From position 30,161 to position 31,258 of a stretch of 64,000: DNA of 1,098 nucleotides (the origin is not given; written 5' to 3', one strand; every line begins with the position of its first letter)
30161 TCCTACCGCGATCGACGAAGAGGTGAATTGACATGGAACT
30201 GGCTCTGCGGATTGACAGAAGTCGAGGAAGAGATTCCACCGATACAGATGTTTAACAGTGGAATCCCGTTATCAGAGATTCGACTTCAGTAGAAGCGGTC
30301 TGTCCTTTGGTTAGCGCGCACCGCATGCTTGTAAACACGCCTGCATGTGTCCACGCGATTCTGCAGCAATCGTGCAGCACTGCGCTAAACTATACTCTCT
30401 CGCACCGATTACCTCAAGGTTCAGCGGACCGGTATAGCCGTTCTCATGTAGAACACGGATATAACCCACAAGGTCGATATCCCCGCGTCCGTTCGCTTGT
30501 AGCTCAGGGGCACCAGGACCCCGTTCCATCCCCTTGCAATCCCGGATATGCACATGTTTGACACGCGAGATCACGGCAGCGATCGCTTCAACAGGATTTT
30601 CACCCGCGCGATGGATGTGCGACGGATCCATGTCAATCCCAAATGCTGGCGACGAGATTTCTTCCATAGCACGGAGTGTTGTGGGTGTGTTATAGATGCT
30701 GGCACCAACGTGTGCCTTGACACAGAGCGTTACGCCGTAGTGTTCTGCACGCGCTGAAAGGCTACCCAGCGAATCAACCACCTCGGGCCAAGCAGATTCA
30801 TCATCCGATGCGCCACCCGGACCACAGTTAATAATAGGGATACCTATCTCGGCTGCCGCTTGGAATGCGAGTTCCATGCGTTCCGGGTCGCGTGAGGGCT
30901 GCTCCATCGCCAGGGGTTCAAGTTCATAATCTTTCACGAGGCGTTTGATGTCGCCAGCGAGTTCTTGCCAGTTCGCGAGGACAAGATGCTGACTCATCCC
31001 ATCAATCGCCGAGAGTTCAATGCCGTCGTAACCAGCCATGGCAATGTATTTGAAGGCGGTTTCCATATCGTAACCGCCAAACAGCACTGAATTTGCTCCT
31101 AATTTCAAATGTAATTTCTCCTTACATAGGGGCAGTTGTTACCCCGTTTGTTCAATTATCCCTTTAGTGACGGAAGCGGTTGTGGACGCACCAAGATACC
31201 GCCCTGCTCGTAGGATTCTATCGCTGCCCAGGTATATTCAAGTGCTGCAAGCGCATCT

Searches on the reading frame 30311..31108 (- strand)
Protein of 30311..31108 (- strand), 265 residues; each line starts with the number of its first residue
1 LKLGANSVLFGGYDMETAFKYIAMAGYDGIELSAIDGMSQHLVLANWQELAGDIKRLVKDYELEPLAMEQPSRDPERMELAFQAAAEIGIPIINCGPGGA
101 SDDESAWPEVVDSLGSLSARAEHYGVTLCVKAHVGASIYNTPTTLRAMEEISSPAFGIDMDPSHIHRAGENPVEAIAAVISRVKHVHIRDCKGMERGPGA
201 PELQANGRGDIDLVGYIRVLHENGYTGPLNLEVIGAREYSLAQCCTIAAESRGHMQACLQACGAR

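Call 18: search_protein_families(library=pfam, proteins=[window:30311-31108:-], max_evalue=0.001)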
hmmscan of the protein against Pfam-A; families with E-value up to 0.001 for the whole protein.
window:30311-31108:- (265 aa): 1 family
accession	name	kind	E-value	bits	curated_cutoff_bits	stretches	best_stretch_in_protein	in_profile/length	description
PF01261.30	AP_endonuc_2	-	2e-27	96.9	31.1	1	19-236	1-232/249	Xylose isomerase-like TIM barrel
